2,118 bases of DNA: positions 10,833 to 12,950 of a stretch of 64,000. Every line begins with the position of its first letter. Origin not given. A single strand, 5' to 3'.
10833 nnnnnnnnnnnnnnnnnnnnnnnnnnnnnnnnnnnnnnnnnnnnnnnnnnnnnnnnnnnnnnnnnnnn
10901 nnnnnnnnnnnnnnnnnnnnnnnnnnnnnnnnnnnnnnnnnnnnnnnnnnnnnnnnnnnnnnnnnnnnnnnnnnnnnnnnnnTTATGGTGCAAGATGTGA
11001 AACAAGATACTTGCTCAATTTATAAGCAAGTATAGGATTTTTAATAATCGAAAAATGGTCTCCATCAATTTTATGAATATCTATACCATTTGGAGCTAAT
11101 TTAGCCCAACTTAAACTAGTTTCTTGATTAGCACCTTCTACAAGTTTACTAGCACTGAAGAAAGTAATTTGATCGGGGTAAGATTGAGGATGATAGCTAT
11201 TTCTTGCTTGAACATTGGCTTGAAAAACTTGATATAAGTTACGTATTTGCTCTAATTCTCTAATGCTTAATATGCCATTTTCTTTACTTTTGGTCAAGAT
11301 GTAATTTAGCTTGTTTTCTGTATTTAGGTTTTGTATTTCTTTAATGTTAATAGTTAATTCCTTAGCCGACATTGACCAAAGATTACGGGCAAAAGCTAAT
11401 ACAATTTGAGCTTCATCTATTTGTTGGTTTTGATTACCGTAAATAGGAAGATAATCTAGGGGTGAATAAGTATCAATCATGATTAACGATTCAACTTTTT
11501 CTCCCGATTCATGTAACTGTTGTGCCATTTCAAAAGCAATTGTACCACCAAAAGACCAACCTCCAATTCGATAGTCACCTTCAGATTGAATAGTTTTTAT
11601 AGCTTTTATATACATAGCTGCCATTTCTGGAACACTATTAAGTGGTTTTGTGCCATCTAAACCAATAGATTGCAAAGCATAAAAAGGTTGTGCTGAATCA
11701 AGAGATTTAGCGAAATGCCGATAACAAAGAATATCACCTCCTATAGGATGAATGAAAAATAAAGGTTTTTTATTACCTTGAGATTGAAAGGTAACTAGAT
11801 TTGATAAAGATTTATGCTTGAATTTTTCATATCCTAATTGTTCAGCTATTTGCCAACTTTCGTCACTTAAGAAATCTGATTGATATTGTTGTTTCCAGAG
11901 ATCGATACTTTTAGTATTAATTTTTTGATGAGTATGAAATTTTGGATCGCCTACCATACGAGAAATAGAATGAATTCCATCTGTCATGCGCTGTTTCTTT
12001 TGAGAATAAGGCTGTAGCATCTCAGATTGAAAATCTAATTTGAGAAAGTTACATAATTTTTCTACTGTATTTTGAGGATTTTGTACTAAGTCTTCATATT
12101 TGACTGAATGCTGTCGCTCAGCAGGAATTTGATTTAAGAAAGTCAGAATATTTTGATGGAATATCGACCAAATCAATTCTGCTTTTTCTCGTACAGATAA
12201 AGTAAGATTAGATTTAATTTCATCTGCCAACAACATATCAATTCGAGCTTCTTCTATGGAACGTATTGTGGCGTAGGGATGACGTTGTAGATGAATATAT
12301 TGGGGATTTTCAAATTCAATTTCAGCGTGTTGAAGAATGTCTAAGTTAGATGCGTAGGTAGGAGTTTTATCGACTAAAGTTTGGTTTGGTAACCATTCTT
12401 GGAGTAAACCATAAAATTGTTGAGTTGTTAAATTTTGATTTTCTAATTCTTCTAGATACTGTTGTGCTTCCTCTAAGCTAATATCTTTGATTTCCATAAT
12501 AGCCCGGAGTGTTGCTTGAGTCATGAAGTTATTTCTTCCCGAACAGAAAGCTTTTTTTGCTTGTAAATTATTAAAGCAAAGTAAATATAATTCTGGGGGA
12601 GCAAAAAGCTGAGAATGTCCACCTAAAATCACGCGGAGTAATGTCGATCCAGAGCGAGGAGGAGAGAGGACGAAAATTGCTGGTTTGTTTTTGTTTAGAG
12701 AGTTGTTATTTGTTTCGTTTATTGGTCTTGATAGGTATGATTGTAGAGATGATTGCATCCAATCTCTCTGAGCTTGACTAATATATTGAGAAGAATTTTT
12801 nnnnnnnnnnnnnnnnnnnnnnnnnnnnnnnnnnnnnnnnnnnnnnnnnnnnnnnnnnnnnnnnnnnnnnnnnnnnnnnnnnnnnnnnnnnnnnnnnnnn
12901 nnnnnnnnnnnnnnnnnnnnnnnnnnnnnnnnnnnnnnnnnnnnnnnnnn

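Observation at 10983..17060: Self-contained A-KR-T-sulfotransferase-TE protein: candidate one-enzyme pathway to a sulfated hydroxy acid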

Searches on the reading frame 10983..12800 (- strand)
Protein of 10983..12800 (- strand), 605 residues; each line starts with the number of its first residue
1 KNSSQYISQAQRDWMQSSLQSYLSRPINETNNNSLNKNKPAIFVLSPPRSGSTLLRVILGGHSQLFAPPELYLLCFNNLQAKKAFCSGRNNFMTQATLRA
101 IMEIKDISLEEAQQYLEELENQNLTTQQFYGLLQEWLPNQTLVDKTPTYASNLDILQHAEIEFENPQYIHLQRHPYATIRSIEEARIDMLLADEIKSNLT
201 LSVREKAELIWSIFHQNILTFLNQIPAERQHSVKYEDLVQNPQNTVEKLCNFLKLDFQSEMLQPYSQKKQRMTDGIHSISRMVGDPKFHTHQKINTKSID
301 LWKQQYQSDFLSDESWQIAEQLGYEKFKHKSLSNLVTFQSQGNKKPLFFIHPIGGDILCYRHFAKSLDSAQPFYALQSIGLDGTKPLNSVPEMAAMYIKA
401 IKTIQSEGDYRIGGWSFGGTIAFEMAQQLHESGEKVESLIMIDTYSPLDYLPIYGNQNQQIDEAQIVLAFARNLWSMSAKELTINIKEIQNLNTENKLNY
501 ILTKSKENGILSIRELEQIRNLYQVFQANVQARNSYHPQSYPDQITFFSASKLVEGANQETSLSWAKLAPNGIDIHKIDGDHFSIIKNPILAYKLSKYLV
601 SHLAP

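Call 27: find_related_loci(query=A1, collection=genome_contigs, flank=10000)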
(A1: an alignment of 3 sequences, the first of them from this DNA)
Query A1 (596 aa) in genome_contigs; peptide patterns used: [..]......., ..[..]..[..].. (x = any residue, [..] = any of these).
154 stretches matched a pattern; 77 encode a relative of the query (tblastn E <= 1e-3); 77 distinct loci.
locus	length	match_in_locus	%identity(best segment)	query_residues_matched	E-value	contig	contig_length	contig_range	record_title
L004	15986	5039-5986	60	1-317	1e-125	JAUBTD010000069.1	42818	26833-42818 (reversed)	Microcoleus sp. F10-A1 NODE_133_length_42818_cov_35.774245, whole genome shotgun sequence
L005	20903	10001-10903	60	22-325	2e-121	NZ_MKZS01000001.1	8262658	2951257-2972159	Moorena bouillonii PNG strain PNG5-198 Ga0081470_101, whole genome shotgun sequence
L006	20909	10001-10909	59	22-327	2e-119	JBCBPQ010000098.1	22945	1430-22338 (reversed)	MAG: Cyanobacteria bacterium J06633_8 k141_140154_length_22945_cov_56.0000, whole genome shotgun sequence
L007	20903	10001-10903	59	9-317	3e-112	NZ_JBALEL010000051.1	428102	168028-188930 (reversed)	MAG: Nostoc sp. isolate P6236 bin 11 NODE_4_length_428102_cov_35.648352, whole genome shotgun sequence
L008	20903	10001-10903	59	9-317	8e-112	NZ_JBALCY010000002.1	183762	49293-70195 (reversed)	MAG: Nostoc sp. isolate P12588 bin 4 NODE_11_length_183762_cov_76.714837, whole genome shotgun sequence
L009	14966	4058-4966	58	7-317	1e-111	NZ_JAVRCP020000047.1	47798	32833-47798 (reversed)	MAG: Nostoc sp. DedVER02 Nostoc_sp_DedVER02_47, whole genome shotgun sequence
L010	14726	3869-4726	60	28-317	3e-110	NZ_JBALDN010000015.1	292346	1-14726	MAG: Nostoc sp. isolate P2081 bin 11 NODE_7_length_292346_cov_130.880404, whole genome shotgun sequence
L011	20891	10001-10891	58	17-317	3e-110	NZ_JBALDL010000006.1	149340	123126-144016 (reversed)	MAG: Nostoc sp. isolate P2037 bin 28 NODE_152_length_149340_cov_104.611545, whole genome shotgun sequence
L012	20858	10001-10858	60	28-317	9e-110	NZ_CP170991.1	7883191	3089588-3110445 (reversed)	Nostoc sp. C117 chromosome, complete genome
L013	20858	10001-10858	59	28-317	7e-110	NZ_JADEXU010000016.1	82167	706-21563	Nostoc sp. LEGE 12450 NODE_16_length_82167_cov_7.07188, whole genome shotgun sequence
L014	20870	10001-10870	59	28-321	1e-109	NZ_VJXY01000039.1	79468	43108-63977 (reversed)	Komarekiella delphini-convector SJRDD-AB1 NODE_42_length_79468_cov_220.152708, whole genome shotgun sequence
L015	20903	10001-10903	58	9-317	2e-109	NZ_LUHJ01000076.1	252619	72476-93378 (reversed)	Anabaena sp. 4-3 contig286, whole genome shotgun sequence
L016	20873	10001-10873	59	23-317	2e-109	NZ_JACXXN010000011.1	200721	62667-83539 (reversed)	Nostoc sp. MG11 NODE_11_length_200721_cov_8.386963, whole genome shotgun sequence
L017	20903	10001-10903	58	9-317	2e-109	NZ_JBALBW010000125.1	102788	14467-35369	MAG: Nostoc sp. isolate 8277 bin 2 NODE_18_length_102788_cov_30.831770, whole genome shotgun sequence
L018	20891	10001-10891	58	17-317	5e-109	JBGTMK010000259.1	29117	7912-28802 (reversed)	MAG: Nostoc sp. isolate JTS-RE360 k141_113524, whole genome shotgun sequence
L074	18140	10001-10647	93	168-339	6e-49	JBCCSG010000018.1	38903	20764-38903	MAG: Cyanobacteria bacterium P01_D01_bin.50 k141_154989_length_38903_cov_215.6038, whole genome shotgun sequence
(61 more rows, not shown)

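Call 31: search_protein_families(library=pfam, proteins=[L074:1408-2589:+, L074:2818-3429:+, L074:3443-4894:+, L074:5253-5687:+, L074:5796-9056:+, L074:9986-10285:+, L074:10384-10803:+, L074:11537-12178:-], max_evalue=0.001)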
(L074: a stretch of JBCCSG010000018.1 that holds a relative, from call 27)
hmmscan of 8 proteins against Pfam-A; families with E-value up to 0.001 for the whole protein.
L074:1408-2589:+ (393 aa): 2 families
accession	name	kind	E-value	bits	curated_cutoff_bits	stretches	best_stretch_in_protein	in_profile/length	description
PF01385.25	OrfB_IS605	-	2.9e-21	76.3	30.5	1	173-283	6-119/120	Probable transposase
PF07282.18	Cas12f1-like_TNB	-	2.1e-18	66.7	26.3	1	295-359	1-60/60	Cas12f1-like, TNB domain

L074:2818-3429:+ (203 aa): 2 families
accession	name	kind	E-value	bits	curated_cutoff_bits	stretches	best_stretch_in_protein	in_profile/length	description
PF00440.29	TetR_N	-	2.2e-12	47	24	1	16-62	1-47/47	Bacterial regulatory proteins, tetR family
PF16925.10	TetR_C_13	-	9e-05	23.3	27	1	85-185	2-100/109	Tetracyclin repressor-like, C-terminal domain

L074:3443-4894:+ (483 aa): 4 families
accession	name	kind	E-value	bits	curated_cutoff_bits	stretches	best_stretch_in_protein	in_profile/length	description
PF16576.10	HlyD_D23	-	3.7e-22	79.1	30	1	121-397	5-212/214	Barrel-sandwich domain of CusB or HlyD membrane-fusion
PF13437.12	HlyD_3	-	2.2e-12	48.1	22.2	1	296-396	2-106/106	HlyD family secretion protein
PF13533.13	Biotin_lipoyl_2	-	3.5e-05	24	29.8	1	135-165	2-32/32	Biotin-lipoyl like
PF00364.28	Biotin_lipoyl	-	0.00065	19.9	22.1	0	112-164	20-73/73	Biotin-requiring enzyme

L074:5253-5687:+ (144 aa): 2 families
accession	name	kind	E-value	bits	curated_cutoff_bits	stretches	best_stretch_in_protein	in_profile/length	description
PF07681.17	DoxX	-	7.7e-05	23.7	23.6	1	11-90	2-82/85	DoxX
PF07291.16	MauE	-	0.00024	21.8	27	1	9-86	3-82/128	Methylamine utilisation protein MauE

L074:5796-9056:+ (1086 aa): 2 families
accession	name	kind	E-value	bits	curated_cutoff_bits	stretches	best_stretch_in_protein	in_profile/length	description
PF00873.25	ACR_tran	-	4.9e-213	710.3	28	2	4-500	2-496/1021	AcrB/AcrD/AcrF family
PF03176.21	MMPL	-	1.1e-19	71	20.5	2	868-1061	108-302/333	MMPL family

L074:9986-10285:+ (99 aa): 2 families
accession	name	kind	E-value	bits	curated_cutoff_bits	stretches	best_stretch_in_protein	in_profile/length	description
PF13469.12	Sulfotransfer_3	-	4e-10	40.8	27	1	35-87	163-215/216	Sulfotransferase family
PF00685.33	Sulfotransfer_1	-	2.1e-07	31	22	1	32-90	129-187/255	Sulfotransferase domain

L074:10384-10803:+ (139 aa): 0 families

L074:11537-12178:- (213 aa): 1 family
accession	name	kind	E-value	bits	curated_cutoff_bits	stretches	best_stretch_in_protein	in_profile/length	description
PF00475.24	IGPD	-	3.4e-65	219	27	1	49-192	1-144/144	Imidazoleglycerol-phosphate dehydratase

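Call 33: find_homologous_proteins(query=A1, max_evalue=1e-20)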
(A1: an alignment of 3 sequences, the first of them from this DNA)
Query A1 (3 sequences) (596 aa, profile of the alignment): 896 proteins with E <= 1e-20 among 7856 candidates; the best 120 are listed.
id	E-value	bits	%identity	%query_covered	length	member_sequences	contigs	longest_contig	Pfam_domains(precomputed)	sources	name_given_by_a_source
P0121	2.9e-201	688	45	93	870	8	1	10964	PF13469.13,PF00550.32,PF13193.13,PF00975.27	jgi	jgi:thioesterase domain-containing protein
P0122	8.0e-201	687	45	94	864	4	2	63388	PF13469.13,PF00550.32,PF13193.13,PF00975.27,PF00685.34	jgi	jgi:thioesterase domain-containing protein/acyl carrier protein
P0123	3.1e-196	671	40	97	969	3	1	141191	PF13469.13,PF00550.32,PF12697.14,PF00501.35,PF13193.13,PF00975.27,PF00685.34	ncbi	ncbi:MAG TPA: sulfotransferase [Pyrinomonadaceae bacterium]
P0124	6.1e-194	664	42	96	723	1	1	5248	PF13469.13,PF00550.32,PF12697.14,PF00561.27,PF00975.27,PF00685.34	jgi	jgi:thioesterase domain-containing protein/acyl carrier protein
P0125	1.1e-193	663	42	95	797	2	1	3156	PF13469.13,PF00550.32,PF12697.14,PF13193.13,PF00975.27,PF00685.34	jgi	-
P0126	8.3e-189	647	39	97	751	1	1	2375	PF13469.13,PF00550.32,PF12697.14,PF00561.27,PF00975.27,PF00685.34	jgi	jgi:thioesterase domain-containing protein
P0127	1.1e-186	640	40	94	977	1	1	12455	PF13469.13,PF00550.32,PF00501.35,PF13193.13,PF00975.27,PF00685.34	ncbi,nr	ncbi:MAG: hypothetical protein QOJ16_2080, partial [Acidobacteriota bacterium]|nr:hypothetical prote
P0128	4.4e-185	635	40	95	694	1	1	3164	PF13469.13,PF00550.32,PF12697.14,PF00975.27,PF00685.34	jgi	jgi:thioesterase domain-containing protein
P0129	4.6e-184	631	38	96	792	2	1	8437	PF13469.13,PF00550.32,PF12697.14,PF00975.27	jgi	jgi:thioesterase domain-containing protein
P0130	2.7e-183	629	42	95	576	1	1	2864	PF13469.13,PF00975.27,PF00685.34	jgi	jgi:thioesterase domain-containing protein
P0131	1.5e-182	626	37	98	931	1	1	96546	PF13469.13,PF00550.32,PF13193.13,PF00975.27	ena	-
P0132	7.4e-181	621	38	97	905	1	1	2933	PF13469.13,PF00550.32,PF12697.14,PF00501.35,PF13193.13,PF00561.27,PF00975.27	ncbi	ncbi:MAG TPA: alpha/beta fold hydrolase, partial [Pyrinomonadaceae bacterium]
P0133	1.0e-180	620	42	93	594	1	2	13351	PF13469.13,PF00975.27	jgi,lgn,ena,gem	-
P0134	1.8e-180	619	39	96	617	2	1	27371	PF13469.13,PF00975.27,PF00685.34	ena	-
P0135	1.2e-173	597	38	96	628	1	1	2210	PF13469.13,PF00975.27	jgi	jgi:thioesterase domain-containing protein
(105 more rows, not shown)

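Call 35: find_encoding_contigs(protein=P0122, flank=10000, max_places=2)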
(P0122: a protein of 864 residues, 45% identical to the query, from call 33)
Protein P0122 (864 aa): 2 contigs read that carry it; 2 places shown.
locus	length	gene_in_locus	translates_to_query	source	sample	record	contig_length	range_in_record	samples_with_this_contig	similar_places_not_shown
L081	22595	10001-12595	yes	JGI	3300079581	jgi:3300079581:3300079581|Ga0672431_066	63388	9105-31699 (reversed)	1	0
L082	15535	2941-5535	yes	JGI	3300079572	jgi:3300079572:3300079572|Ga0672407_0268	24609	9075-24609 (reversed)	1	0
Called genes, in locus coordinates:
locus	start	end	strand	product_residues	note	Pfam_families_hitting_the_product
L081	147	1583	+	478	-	PF12844:HTH_19 (faint), PF13401:AAA_22 (faint)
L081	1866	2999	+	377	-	-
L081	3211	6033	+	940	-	PF01637:ATPase_2 (weak)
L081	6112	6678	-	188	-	PF01243:PNPOx_N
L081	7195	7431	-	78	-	-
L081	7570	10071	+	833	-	PF00668:Condensation, PF00501:AMP-binding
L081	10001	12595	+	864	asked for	PF13193:AMP-binding_C, PF00550:PP-binding, PF00685:Sulfotransfer_1, PF13469:Sulfotransfer_3, PF00975:Thioesterase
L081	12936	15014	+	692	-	PF00122:E1-E2_ATPase, PF00702:Hydrolase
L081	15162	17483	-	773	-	PF01637:ATPase_2 (weak), PF20703:nSTAND1 (weak), PF13401:AAA_22 (weak)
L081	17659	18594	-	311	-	PF13481:AAA_25 (faint)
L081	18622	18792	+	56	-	-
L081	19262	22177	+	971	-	PF00668:Condensation, PF00501:AMP-binding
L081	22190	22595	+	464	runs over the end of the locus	PF00550:PP-binding, PF00975:Thioesterase, PF12697:Abhydrolase_6 (weak)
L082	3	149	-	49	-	?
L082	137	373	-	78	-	-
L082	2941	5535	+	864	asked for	PF13193:AMP-binding_C, PF00550:PP-binding, PF00685:Sulfotransfer_1, PF13469:Sulfotransfer_3, PF00975:Thioesterase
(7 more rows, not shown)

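Call 69: search_protein_families(library=ncbifam, proteins=[window:10983-12800:-], max_evalue=0.00001)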
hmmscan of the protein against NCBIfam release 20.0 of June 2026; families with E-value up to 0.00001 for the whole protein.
window:10983-12800:- (605 aa): 3 families
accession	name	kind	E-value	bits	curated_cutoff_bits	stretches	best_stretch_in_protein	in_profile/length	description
NF040607.1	mycolic_Pks13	equivalog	5.8e-24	83.7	2100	1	341-599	1418-1671/1680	polyketide synthase Pks13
NF052394.1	NodProtNoeE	equivalog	1.6e-12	46.8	500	1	38-307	6-263/387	nodulation protein NoeE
NF007605.2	PRK10252.1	equivalog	2.3e-07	28.7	2400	1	341-447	1062-1169/1292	enterobactin non-ribosomal peptide synthetase EntF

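Call 80: predict_structure(alignment_id=A1)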
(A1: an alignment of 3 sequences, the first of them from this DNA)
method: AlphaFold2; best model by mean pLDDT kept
length: 596 residues; sequences in the alignment: 3
mean_pLDDT: 45.7   pTM: 0.36
mean pLDDT of the five models: 45.7, 41.4, 40.4, 40.0, 39.0
residues with pLDDT >= 90: 0; 70-90: 59; 50-70: 160; < 50: 377
segments of 3 or more residues with pLDDT < 50: 1-69, 76-84, 130-190, 202-231, 242-245, 256-285, 292-306, 308-334, 344-361, 434-460, 462-473, 531-596
pLDDT, mean of each block of 10 residues (from residue 1): 31 33 30 24 24 25 39 49 52 67 82 68 61 35 29 26 23 30 37 53 42 33 33 53 56 52 41 39 46 43 46 40 33 55 43 40 58 66 84 75 67 76 74 42 31 47 45 56 63 63 51 63 60 39 27 23 27 26 32 27
secondary structure, 60 per line:
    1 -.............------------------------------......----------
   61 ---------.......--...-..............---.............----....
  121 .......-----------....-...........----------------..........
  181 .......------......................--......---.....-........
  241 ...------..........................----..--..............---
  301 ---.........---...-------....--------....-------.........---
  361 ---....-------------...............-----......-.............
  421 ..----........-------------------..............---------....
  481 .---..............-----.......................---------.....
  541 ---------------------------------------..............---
elements in order: H2-14 H45-50 H70-76 H83-96 H100-112 H117-127 H139-142 H144-154 H171-187 H194-215 H218-223 H227-231 H233-243 H250-275 E284-286 H287-297 H304-312 E316-318 E326-329 E338-341 H349-357 E364-367 H381-395 E401-406 H408-422 E427-434 H454-467 H477-481 H485-498 H504-526 E536-540 H580-593
